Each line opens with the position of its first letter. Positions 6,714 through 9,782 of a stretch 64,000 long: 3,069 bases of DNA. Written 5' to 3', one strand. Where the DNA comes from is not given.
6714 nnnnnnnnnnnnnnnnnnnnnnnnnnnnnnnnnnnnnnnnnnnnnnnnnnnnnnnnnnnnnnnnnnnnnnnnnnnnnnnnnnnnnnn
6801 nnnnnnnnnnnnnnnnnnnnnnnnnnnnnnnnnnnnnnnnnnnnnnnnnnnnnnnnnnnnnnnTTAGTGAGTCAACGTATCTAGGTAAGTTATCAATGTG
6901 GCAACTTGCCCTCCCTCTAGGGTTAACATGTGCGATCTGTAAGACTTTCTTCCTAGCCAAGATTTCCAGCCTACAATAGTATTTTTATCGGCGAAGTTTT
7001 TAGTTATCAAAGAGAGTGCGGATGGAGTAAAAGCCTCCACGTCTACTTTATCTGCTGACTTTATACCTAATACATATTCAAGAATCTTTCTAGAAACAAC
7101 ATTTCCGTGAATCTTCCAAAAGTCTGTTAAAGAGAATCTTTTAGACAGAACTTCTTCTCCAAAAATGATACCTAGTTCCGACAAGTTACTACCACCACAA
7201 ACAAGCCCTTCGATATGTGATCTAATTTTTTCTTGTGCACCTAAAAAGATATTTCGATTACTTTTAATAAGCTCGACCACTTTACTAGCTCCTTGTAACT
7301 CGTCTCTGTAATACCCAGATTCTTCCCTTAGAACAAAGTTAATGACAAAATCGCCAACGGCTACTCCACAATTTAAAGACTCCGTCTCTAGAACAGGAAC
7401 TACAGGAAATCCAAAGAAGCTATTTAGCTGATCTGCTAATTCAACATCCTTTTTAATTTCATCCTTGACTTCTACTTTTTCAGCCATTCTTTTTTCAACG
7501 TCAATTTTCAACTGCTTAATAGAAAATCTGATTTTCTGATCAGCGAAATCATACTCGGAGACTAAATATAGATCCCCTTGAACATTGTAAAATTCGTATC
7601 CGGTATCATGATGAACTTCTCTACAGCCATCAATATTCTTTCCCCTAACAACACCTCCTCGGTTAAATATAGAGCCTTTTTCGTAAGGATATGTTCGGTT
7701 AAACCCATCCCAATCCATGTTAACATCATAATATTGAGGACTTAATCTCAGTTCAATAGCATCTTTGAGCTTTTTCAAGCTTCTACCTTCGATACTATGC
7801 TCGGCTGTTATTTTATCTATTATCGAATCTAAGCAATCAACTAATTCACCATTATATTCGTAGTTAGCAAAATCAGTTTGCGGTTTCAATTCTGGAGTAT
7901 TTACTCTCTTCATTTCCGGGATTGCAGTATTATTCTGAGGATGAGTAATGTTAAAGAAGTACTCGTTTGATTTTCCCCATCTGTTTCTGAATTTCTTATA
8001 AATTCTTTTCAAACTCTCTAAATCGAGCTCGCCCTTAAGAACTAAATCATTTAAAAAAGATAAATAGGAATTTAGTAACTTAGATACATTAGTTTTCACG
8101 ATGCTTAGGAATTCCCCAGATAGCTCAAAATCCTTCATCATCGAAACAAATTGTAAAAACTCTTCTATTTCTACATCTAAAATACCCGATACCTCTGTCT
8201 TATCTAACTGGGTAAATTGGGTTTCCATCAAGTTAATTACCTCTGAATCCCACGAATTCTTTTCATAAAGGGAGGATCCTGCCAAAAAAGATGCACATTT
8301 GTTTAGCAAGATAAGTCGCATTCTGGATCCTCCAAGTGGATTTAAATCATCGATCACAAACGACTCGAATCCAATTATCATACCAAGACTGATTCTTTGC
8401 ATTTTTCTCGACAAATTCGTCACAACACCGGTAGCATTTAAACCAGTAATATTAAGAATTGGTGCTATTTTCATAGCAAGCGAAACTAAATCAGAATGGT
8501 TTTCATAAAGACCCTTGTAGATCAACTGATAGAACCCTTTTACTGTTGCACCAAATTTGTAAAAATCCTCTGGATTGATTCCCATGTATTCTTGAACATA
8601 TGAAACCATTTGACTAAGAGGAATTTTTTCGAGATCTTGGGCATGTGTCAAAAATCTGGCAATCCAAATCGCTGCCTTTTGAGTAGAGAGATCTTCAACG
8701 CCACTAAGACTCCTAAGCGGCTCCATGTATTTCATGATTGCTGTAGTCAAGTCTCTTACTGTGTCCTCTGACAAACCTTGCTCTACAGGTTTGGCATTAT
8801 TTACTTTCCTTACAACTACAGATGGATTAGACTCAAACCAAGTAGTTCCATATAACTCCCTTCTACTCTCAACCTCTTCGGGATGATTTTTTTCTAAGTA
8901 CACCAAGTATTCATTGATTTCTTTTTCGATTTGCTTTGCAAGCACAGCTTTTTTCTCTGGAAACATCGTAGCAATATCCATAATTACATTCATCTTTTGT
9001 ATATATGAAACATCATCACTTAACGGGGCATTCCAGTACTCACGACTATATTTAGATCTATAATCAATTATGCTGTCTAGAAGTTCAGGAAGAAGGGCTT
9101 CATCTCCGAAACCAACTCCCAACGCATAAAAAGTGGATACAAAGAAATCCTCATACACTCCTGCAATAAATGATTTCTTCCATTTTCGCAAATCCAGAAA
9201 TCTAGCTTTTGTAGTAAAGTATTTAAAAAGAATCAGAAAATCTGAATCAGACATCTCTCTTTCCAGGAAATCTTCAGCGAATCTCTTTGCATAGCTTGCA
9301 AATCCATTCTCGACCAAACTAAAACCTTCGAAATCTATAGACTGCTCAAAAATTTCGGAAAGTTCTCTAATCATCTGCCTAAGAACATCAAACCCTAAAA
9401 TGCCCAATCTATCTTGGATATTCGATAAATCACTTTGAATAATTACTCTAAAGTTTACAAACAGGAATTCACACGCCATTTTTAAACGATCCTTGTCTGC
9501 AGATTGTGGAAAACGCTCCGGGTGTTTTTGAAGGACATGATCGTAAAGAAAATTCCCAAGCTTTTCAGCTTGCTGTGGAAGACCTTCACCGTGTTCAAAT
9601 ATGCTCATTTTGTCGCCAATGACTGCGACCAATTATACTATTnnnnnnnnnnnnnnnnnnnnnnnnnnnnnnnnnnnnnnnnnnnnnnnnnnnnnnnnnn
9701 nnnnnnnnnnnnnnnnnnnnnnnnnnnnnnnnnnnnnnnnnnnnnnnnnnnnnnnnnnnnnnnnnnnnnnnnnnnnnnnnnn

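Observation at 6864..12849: Uncharacterised 922-aa protein in an apparent operon with Smr and PepF, opposite a degenerate P-loop NTPase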

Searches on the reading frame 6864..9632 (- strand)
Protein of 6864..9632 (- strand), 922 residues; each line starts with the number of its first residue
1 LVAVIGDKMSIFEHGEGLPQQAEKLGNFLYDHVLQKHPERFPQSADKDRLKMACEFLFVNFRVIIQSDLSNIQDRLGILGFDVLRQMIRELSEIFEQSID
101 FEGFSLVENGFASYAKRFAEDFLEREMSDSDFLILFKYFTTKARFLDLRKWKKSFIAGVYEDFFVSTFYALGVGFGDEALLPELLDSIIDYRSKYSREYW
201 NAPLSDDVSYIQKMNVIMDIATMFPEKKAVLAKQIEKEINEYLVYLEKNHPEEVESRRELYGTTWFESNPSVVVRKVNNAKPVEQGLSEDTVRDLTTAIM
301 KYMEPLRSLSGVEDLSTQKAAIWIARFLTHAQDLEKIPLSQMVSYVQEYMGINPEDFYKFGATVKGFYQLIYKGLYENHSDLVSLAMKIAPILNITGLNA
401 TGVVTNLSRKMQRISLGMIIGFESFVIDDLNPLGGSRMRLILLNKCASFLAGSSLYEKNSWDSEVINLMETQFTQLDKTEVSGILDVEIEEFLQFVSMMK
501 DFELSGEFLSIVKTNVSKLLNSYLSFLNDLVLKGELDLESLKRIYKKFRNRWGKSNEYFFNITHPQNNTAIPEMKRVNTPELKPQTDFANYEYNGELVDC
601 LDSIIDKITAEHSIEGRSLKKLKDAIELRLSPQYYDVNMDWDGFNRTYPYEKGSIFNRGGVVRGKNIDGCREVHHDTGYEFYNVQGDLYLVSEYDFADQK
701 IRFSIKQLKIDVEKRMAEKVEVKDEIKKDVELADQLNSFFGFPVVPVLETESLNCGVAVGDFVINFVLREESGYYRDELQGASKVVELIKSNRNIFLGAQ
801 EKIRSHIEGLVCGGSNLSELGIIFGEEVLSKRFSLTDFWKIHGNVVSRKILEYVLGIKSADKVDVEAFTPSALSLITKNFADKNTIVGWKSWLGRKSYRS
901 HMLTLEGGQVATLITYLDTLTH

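Call 3: search_protein_families(library=pfam, proteins=[window:6864-9632:-], max_evalue=0.1)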
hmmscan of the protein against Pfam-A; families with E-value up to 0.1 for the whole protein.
window:6864-9632:- (922 aa): 1 family
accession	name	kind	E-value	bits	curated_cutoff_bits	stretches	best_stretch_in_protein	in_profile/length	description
PF08360.16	TetR_C_5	-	0.029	15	21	1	484-549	59-122/131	QacR-like protein, C-terminal region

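Call 4: search_protein_families(library=ncbifam, proteins=[window:6864-9632:-], max_evalue=0.1)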
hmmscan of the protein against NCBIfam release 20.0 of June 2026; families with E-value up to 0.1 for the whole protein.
window:6864-9632:- (922 aa): 0 families

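Call 5: find_homologous_proteins(query=window:6864-9632:-)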
Query window:6864-9632:- (922 aa): 1 proteins with E <= 0.001 among 8000 candidates.
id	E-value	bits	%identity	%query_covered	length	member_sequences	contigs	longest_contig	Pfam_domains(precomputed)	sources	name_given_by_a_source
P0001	0.0e+0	2075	100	100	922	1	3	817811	-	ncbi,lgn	-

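Call 9: find_encoding_contigs(protein=P0001, flank=10000, max_places=6)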
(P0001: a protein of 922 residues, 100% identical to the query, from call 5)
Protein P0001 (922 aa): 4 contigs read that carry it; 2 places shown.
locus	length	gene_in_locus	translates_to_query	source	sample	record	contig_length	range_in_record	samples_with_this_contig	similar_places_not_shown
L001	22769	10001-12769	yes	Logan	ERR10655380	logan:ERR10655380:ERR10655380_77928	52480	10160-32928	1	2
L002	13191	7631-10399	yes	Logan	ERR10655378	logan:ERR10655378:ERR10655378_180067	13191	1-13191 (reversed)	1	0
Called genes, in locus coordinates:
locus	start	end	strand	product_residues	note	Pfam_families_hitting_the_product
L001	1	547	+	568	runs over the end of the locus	-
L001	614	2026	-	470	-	PF08308:PEGA (weak)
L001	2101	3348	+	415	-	PF01098:FTSW_RODA_SPOVE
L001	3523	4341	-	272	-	-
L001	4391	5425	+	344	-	PF00188:CAP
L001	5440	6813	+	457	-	-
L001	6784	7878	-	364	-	PF24883:NPHP3_N (faint)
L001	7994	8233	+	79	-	PF01713:Smr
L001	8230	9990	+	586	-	PF08439:Peptidase_M3_N (weak), PF01432:Peptidase_M3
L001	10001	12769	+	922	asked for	-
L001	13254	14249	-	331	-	-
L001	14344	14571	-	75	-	-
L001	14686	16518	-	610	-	-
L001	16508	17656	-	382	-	PF00534:Glycos_transf_1, PF13692:Glyco_trans_1_4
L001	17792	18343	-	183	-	-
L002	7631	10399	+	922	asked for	-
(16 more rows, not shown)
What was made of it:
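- An identical protein was recovered from several independent assemblies (call 9).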

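Call 16: search_solved_structures(query=window:6864-9632:-, max_evalue=10)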
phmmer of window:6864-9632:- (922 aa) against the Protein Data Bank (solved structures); distinct sequences matched with E-value up to 10: 0.

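Call 17: search_protein_families(library=padloc, proteins=[window:6864-9632:-], max_evalue=0.1)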
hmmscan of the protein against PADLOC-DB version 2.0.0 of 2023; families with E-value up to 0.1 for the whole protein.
window:6864-9632:- (922 aa): 0 families

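Call 20: search_protein_representatives(protein=window:6864-9632:-)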
Query: 922 residues. Proteins with E-value up to 0.001 (for the whole library): 2; up to 1e-10: 2; up to 1e-30: 2. The best 2 are listed.
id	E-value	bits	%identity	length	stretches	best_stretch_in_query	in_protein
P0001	0.0e+00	2075.4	100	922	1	1-922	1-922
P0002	3.2e-100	353.1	32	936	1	48-922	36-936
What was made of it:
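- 6864..9632 (-): Orphan large protein. It is 922 aa from the TTG start, or more likely 914 aa from the ATG at 9608. The N-terminal ~520 aa is helical and hypervariable. The C-terminal ~335 aa is conserved, with cores at residues 641-720 and 841-922. The only homologue is P0002, 936 aa, E=3e-100 (call 20).
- Checked: A 936-aa homologue also exists (call 20).
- The exhaustive HMMER search found the protein itself plus P0002 (call 20).
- Tried and rejected: The exhaustive HMMER search found one homologue (call 20).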

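Call 22: find_encoding_contigs(protein=P0002, flank=10000, max_places=6)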
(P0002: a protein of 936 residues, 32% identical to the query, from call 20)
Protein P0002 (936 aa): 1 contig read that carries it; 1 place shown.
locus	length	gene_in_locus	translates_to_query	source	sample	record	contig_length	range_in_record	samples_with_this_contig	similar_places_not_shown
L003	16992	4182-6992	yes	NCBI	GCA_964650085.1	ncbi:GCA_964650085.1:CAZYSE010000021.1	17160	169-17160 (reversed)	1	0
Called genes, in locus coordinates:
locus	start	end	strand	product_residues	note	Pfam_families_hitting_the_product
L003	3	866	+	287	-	?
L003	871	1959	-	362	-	PF13191:AAA_16 (weak), PF24883:NPHP3_N (weak), PF13401:AAA_22 (weak)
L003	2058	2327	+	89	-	PF01713:Smr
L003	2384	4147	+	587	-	PF08439:Peptidase_M3_N (faint), PF01432:Peptidase_M3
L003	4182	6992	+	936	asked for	-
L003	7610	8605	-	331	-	PF00753:Lactamase_B (weak)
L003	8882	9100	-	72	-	-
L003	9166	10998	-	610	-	-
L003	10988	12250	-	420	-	PF13439:Glyco_transf_4 (weak), PF00534:Glycos_transf_1, PF13692:Glyco_trans_1_4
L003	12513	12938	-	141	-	-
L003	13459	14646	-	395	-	PF01943:Polysacc_synt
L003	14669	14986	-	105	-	-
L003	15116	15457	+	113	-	PF05635:23S_rRNA_IVP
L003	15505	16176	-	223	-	PF04203:Sortase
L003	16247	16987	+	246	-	PF01628:HrcA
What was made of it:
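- Same position in L003 (call 22). The same four genes occur in the same order in L003 (call 22).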

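Call 25: predict_structure(protein=window:6864-9632:-)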
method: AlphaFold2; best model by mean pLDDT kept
length: 922 residues; sequences in the alignment: 1
mean_pLDDT: 37.8   pTM: 0.24
mean pLDDT of the five models: 37.8, 31.7, 30.1, 28.3, 28.2
residues with pLDDT >= 90: 0; 70-90: 0; 50-70: 44; < 50: 878
segments of 3 or more residues with pLDDT < 50: 1-26, 42-180, 187-232, 253-438, 445-467, 477-487, 489-512, 524-922
pLDDT, mean of each block of 10 residues (from residue 1): 31 37 46 49 46 43 36 37 42 40 39 43 43 44 37 39 43 45 50 40 38 44 44 52 50 46 37 27 28 34 38 42 38 37 40 40 36 34 34 33 33 36 39 47 49 39 49 50 45 48 44 49 48 41 43 34 26 24 26 36 43 38 35 24 28 23 24 29 32 26 29 25 28 29 32 36 34 29 34 36 35 33 37 40 38 41 38 40 37 38 38 38 32
secondary structure, 60 per line:
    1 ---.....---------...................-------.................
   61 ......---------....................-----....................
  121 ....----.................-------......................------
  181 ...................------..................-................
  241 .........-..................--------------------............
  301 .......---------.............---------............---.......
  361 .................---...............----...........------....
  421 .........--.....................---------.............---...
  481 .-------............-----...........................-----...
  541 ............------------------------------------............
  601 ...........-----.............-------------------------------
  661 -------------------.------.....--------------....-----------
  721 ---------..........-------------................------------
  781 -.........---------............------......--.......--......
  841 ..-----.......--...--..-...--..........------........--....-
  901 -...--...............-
elements in order (helices of 4 or more, strands of 3 or more residues): H4-8 H18-36 H44-66 H76-95 H101-124 H129-145 H153-174 H181-199 H206-223 H225-249 H251-268 H289-307 H317-329 H339-350 H354-377 H381-395 H400-410 H417-429 H432-452 H462-474 H478-481 H489-500 H506-532 H538-552 H589-611 H617-629 E687-691 E706-709 H730-739 H753-768 H782-790 H800-811 H818-823 H826-832 H835-842 H848-854 E857-859 H870-879 H886-893 H896-899 H907-921
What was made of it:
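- Tried and rejected: AlphaFold2 on the full length with a single sequence gave pLDDT 37.8 (call 25).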

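Call 27: find_homologous_proteins(query=A1, max_evalue=0.1)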
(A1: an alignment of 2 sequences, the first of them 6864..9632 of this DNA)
Query A1 (2 sequences) (922 aa, profile of the alignment): 1 proteins with E <= 0.1 among 8000 candidates.
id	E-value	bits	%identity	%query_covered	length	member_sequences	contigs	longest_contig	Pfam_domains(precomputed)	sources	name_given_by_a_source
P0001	0.0e+0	1765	100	100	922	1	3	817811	-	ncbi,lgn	-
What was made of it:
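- The word-indexed and profile searches found only the protein itself (calls 5, 27).
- Tried and rejected: The word-indexed searches with the sequence and with the profile found only the protein itself (calls 5, 27).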

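Call 28: find_related_loci(query=A1, collection=genome_contigs, flank=10000)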
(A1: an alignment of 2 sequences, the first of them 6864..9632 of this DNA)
Query A1 (922 aa) in genome_contigs; peptide patterns used: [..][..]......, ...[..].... (x = any residue, [..] = any of these).
25 stretches matched a pattern; 1 encode a relative of the query (tblastn E <= 1e-3); 1 distinct loci.
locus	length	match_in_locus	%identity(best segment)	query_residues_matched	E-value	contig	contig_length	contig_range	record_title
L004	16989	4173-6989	30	6-922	7e-107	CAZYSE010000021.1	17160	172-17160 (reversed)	MAG TPA_asm: uncultured Candidatus Saccharibacteria bacterium isolate SRP286056_co1_293 genome assembly, contig: NODE_40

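Call 29: find_related_loci(query=A1, collection=metagenome_contigs, flank=10000)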
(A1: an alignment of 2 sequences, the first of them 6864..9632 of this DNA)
Query A1 (922 aa) in metagenome_contigs; peptide patterns used: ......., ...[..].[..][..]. (x = any residue, [..] = any of these).
301 stretches matched a pattern, but none encodes a relative of the query by tblastn (E <= 1e-3).

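Call 30: find_related_loci(query=A1, collection=viral_contigs, flank=10000)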
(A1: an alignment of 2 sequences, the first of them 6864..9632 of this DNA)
Query A1 (922 aa) in viral_contigs; peptide patterns used: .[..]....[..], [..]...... (x = any residue, [..] = any of these).
177 stretches matched a pattern, but none encodes a relative of the query by tblastn (E <= 1e-3).
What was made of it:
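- Scans of GTDB genomes, JGI metagenomes and IMG/VR added nothing (calls 28-30).
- Tried and rejected: Back-translated motif scans found only the same MAG in GTDB genomes (call 28), nothing in JGI metagenomes (call 29) and nothing in IMG/VR (call 30).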

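Call 42: search_solved_structures(query=A1, max_evalue=10, show_alignments=2)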
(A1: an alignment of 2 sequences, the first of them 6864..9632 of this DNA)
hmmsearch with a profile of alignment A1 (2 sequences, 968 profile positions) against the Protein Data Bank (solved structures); distinct sequences matched with E-value up to 10: 0.
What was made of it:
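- Tried and rejected: PDB sequence searches with the single sequence and with the two-sequence profile gave 0 hits at E<=10 (calls 16, 42).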

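Call 43: search_protein_families(library=pfam, proteins=[P0002, L003:5937-6989:+], max_evalue=10)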
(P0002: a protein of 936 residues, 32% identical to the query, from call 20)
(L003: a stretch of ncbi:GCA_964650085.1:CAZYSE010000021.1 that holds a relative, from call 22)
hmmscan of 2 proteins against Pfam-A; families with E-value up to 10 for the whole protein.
P0002 (936 aa): 1 family
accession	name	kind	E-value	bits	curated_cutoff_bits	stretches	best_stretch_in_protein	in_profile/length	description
PF12862.13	ANAPC5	-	0.031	14.8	23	1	64-110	6-52/91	Anaphase-promoting complex subunit 5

L003:5937-6989:+ (351 aa): 1 family
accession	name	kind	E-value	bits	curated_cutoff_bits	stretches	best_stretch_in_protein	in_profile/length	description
PF24941.1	DUF7757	-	0.14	12.5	27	1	40-80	53-95/153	Domain of unknown function (DUF7757)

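Call 63: search_protein_families(library=phrogs, proteins=[window:6864-9632:-, P0002], max_evalue=0.1)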
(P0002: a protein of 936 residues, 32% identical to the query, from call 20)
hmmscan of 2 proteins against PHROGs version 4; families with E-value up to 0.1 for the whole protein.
window:6864-9632:- (922 aa): 0 families

P0002 (936 aa): 0 families
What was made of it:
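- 6864..9632 (-): There is no family, PDB, defence or phage match (calls 3, 4, 16, 17, 42, 43, 63).
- No PADLOC or PHROG model hits the protein (calls 17, 63).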

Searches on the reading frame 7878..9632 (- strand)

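Call 43: search_protein_families(library=pfam, proteins=[window:7878-9632:-], max_evalue=10)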
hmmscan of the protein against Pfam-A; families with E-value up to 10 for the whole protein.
window:7878-9632:- (585 aa): 4 families
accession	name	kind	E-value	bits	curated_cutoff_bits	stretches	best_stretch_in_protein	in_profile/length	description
PF08360.16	TetR_C_5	-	0.0052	17.4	21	1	484-549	59-122/131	QacR-like protein, C-terminal region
PF21632.3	MOV-10_N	-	0.073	13.6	27.4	1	522-559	7-45/67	Helicase MOV-10, N-terminal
PF02209.24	VHP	-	0.31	11.4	27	1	127-153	2-26/36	Villin headpiece domain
PF18534.6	HBD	-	0.85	10.3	32.9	1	195-256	10-70/84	Helical bundle domain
